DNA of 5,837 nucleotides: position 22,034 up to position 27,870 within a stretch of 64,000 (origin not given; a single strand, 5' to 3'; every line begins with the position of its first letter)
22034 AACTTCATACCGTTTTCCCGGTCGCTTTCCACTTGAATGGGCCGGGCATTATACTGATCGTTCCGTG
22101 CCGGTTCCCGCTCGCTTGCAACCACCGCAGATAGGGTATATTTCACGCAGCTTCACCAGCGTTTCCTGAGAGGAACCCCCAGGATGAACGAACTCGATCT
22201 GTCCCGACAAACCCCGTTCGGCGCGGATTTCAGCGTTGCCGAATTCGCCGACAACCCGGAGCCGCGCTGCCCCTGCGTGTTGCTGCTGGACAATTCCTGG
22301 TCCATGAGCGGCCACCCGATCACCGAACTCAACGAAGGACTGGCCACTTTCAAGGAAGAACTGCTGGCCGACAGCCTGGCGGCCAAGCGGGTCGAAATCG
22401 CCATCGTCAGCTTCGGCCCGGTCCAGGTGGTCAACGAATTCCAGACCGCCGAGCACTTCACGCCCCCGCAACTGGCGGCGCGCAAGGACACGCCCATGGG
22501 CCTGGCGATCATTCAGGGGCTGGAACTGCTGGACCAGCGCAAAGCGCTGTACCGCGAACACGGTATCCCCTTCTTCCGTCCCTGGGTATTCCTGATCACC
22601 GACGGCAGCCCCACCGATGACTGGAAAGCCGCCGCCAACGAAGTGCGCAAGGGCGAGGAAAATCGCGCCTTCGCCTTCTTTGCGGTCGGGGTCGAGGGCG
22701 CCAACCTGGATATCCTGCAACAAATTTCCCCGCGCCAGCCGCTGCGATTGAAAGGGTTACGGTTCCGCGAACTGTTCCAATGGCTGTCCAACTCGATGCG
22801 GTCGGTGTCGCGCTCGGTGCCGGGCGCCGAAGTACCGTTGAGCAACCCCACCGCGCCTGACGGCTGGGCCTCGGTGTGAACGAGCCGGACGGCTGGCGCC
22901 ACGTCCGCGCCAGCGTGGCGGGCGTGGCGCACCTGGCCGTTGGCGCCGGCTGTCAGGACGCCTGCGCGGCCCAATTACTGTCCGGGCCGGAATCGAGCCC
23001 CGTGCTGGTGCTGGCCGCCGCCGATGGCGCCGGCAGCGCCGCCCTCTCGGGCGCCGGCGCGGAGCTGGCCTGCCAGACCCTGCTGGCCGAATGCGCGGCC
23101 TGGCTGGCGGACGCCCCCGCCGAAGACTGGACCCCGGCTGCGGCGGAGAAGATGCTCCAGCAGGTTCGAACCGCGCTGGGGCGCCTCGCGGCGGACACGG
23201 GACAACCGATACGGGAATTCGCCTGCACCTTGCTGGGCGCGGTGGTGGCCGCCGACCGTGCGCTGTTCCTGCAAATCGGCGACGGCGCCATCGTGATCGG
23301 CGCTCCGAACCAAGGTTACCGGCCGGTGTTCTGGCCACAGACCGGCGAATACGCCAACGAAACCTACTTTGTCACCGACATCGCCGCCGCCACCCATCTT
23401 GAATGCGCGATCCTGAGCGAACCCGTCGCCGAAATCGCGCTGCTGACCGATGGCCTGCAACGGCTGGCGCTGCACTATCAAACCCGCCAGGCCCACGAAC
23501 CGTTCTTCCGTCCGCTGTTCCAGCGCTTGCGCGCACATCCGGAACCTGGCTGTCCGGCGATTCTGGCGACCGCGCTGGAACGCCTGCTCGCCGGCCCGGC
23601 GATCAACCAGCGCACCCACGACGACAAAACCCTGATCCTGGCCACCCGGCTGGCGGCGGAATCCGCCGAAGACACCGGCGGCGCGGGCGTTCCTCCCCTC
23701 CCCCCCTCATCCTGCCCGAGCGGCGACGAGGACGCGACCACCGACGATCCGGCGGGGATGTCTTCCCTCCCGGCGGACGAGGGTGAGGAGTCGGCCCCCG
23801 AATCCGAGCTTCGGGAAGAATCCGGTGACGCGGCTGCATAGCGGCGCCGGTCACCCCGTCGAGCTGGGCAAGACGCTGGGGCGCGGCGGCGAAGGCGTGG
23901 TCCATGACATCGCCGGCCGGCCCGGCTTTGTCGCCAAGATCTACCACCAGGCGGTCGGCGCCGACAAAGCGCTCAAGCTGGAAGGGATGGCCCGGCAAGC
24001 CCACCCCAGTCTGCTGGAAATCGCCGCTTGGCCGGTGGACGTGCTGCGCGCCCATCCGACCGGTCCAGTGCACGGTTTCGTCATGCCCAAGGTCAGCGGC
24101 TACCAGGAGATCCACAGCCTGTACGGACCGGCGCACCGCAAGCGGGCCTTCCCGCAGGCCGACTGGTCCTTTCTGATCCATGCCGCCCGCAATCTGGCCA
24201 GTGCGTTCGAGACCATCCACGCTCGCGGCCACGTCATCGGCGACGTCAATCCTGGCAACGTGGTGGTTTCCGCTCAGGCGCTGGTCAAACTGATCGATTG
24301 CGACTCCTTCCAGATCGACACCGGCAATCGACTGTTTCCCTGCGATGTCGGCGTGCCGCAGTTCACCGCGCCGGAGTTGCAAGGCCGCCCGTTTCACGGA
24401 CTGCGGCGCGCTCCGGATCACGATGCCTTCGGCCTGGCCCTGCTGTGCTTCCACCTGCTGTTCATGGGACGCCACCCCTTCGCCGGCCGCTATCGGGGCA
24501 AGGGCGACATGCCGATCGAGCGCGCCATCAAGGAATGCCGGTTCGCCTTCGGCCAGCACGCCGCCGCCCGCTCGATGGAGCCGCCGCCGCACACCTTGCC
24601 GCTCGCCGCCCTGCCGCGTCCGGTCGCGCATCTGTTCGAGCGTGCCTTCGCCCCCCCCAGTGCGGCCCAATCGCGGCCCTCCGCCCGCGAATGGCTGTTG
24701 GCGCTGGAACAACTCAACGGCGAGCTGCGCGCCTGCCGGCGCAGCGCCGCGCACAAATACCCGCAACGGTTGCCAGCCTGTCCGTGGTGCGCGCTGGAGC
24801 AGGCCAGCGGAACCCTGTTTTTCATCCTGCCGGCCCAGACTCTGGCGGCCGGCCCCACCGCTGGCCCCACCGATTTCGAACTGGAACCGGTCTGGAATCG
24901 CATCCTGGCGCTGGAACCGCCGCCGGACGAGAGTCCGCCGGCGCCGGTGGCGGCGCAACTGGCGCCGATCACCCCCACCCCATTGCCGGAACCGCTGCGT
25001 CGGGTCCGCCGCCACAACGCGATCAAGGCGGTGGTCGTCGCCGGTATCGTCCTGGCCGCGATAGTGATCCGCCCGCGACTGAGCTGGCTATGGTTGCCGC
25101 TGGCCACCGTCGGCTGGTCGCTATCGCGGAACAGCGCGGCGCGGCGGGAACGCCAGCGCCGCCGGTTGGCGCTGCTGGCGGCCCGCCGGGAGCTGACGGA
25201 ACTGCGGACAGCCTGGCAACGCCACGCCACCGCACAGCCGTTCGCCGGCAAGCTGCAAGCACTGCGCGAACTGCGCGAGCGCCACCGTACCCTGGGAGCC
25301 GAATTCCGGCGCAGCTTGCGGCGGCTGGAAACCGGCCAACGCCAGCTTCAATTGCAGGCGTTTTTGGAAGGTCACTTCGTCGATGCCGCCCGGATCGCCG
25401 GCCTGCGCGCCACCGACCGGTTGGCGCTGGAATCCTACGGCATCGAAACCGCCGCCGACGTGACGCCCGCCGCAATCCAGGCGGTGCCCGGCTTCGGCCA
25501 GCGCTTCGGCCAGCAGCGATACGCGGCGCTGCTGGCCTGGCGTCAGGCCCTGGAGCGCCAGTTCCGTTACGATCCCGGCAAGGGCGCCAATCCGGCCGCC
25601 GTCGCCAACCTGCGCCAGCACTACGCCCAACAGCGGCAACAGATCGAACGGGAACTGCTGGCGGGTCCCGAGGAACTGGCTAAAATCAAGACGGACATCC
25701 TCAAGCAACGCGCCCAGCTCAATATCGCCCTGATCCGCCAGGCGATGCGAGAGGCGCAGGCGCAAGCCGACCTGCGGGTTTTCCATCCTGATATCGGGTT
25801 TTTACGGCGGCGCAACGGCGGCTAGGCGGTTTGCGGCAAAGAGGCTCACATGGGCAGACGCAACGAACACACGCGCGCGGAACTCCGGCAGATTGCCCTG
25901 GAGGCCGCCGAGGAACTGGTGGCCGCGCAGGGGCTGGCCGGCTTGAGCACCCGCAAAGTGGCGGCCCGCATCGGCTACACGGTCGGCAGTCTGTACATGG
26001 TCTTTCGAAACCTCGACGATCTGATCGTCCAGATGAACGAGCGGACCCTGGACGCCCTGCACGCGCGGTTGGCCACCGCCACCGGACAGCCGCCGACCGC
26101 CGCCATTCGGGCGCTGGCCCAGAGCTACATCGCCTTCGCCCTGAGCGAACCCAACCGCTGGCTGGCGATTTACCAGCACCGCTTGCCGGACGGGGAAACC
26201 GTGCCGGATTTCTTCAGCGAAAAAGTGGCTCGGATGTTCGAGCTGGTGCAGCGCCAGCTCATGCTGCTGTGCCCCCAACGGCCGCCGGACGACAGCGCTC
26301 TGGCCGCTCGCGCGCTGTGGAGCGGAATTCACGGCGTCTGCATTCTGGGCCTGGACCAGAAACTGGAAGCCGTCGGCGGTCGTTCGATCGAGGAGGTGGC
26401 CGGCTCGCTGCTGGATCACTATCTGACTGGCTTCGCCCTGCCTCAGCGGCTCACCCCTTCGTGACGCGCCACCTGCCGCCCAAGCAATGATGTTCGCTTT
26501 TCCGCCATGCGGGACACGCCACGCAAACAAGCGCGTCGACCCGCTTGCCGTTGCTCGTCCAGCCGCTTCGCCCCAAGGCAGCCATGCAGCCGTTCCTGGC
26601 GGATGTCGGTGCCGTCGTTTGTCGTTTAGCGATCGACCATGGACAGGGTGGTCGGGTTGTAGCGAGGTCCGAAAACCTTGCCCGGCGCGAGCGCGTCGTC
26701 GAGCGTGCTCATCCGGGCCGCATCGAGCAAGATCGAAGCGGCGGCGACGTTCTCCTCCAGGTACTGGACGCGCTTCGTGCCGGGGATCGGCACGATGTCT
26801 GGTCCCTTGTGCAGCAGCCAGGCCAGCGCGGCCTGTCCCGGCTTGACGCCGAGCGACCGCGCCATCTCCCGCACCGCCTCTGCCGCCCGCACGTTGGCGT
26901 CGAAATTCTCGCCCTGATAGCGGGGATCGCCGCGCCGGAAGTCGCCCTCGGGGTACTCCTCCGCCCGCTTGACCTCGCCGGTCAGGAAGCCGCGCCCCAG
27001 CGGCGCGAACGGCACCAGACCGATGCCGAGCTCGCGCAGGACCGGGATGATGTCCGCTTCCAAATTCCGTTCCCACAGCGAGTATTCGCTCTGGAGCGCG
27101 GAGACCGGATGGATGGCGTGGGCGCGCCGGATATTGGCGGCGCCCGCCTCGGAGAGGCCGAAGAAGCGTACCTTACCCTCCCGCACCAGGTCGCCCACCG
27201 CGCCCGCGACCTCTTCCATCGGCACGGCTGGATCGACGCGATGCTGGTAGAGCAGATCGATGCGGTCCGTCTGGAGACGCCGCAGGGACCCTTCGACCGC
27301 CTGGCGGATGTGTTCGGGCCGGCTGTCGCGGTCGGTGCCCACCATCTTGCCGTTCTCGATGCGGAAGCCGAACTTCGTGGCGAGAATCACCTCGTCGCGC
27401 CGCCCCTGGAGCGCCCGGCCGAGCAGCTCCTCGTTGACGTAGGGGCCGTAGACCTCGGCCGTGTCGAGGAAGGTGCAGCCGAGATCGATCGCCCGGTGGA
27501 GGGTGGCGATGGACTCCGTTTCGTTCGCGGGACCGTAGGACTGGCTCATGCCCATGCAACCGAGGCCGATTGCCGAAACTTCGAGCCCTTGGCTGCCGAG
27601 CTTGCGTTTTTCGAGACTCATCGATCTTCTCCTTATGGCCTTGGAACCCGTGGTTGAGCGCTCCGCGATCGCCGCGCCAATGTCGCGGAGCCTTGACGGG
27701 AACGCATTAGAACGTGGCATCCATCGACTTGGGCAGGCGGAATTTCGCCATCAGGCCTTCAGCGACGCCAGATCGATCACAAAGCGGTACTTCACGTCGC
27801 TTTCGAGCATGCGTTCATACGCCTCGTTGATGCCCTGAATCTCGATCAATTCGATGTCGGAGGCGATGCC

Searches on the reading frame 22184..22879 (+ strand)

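Call 78: search_protein_families(library=pfam, proteins=[window:22184-22879:+], max_evalue=0.00001)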
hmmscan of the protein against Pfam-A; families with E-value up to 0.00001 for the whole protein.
window:22184-22879:+ (231 aa): 1 family
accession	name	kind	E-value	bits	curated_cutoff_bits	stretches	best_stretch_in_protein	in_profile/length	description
PF00092.34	VWA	-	2.4e-08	34.8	23.8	1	32-182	3-151/174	von Willebrand factor type A domain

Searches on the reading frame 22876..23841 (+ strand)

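Call 78: search_protein_families(library=pfam, proteins=[window:22876-23841:+], max_evalue=0.00001)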
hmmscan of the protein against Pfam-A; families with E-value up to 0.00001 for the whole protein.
window:22876-23841:+ (321 aa): 1 family
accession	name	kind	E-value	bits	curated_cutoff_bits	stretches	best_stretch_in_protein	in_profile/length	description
PF13672.11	PP2C_2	-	2.6e-48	164.8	24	1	16-234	2-204/209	Protein phosphatase 2C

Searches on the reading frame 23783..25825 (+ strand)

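Call 78: search_protein_families(library=pfam, proteins=[window:23783-25825:+], max_evalue=0.00001)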
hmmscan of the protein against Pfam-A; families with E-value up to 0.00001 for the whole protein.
window:23783-25825:+ (680 aa): 0 families

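Call 79: search_protein_families(library=pfam, proteins=[window:23783-25825:+, window:24028-25683:+], max_evalue=0.01)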
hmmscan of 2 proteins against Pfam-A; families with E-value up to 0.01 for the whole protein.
window:23783-25825:+ (680 aa): 1 family
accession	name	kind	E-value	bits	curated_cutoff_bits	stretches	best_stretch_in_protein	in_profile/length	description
PF00069.31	Pkinase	-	1.1e-05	25.4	31.7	1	117-236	89-200/263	Protein kinase domain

window:24028-25683:+ (551 aa): 0 families

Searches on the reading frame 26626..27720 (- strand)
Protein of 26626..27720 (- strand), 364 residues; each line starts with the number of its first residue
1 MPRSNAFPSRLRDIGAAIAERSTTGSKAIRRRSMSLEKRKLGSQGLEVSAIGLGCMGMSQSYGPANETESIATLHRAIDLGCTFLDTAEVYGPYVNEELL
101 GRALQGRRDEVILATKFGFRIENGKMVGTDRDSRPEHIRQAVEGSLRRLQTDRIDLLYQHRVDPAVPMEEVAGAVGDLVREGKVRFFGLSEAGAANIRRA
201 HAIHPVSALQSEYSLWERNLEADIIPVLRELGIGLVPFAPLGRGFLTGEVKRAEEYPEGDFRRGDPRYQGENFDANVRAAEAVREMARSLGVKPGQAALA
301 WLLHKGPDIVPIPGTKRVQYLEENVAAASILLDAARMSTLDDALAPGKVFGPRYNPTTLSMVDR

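Call 78: search_protein_families(library=pfam, proteins=[window:26626-27720:-], max_evalue=0.00001)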
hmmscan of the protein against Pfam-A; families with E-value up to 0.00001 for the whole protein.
window:26626-27720:- (364 aa): 1 family
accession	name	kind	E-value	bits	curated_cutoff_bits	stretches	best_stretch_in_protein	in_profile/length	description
PF00248.27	Aldo_ket_red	-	2.5e-75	253.7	24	1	51-343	2-289/291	Aldo/keto reductase family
